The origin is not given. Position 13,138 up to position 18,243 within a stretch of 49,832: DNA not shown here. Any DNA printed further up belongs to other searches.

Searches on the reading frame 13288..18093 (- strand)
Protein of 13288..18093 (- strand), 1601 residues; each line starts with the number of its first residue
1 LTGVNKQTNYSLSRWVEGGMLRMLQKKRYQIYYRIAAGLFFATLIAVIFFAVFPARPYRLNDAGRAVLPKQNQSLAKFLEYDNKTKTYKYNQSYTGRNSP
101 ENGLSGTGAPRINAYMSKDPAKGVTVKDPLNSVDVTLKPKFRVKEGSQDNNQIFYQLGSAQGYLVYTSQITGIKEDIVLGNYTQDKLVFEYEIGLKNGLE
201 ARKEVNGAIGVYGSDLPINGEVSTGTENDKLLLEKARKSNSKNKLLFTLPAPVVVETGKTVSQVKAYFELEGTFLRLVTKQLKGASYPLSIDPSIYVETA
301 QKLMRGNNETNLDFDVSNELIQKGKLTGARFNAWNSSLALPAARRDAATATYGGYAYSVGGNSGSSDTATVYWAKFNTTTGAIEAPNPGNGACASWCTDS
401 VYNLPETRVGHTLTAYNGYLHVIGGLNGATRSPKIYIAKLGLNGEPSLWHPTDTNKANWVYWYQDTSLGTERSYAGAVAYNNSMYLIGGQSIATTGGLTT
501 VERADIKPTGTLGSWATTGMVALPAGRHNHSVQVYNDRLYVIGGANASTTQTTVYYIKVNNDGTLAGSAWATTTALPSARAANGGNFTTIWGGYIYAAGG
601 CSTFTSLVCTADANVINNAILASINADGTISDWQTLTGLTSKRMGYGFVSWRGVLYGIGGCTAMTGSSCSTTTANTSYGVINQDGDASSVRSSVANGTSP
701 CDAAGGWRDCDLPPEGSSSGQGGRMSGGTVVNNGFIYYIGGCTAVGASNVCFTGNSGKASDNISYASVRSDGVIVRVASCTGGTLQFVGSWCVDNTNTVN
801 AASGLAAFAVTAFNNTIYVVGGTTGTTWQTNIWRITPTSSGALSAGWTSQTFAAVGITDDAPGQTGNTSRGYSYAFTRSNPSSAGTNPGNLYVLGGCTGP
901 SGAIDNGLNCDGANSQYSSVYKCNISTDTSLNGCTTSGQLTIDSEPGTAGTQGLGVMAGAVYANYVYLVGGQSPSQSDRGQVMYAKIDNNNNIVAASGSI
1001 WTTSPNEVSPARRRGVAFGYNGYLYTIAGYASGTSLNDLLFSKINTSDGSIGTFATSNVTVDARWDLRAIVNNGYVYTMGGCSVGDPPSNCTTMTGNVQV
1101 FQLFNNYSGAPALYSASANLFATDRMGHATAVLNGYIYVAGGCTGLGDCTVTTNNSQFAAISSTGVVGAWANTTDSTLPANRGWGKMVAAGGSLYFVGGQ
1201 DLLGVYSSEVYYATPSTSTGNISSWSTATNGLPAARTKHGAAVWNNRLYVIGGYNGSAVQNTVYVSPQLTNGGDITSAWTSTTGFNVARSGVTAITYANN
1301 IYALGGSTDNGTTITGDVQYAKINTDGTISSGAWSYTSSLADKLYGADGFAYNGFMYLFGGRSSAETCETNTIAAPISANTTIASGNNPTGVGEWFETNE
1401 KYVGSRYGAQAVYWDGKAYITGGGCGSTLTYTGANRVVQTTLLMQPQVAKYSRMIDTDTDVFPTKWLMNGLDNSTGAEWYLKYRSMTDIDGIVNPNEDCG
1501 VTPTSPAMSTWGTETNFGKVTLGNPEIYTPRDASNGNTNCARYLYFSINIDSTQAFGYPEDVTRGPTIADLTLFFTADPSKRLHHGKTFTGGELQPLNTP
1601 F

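Call 81: search_protein_families(library=pfam, proteins=[window:13288-18093:-], max_evalue=0.001)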
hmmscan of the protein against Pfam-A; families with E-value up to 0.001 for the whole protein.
window:13288-18093:- (1601 aa): 6 families
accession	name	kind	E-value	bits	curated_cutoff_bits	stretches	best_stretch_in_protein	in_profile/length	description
PF24681.1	Kelch_KLHDC2_KLHL20_DRC7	-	1.6e-34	119.6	50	5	1127-1265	1-133/221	KLHDC2/KLHL20/DRC7 Kelch-repeats domain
PF01344.31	Kelch_1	-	6.1e-28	96.4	20.1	2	1236-1265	2-31/46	Kelch motif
PF24981.1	Beta-prop_ATRN-LZTR1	-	2.6e-15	56.9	50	1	1175-1429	33-285/289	Attractin/LZTR1 beta-propeller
PF13964.12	Kelch_6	-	3.3e-14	52.7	25.3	0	1236-1265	2-32/50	Kelch motif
PF25210.1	Kelch_FKB95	-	1.6e-11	44.8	70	0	1177-1345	28-184/268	FKB95, Kelch-repeats domain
PF07646.21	Kelch_2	-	1.3e-10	41.1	21.3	0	1238-1265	4-33/48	Kelch motif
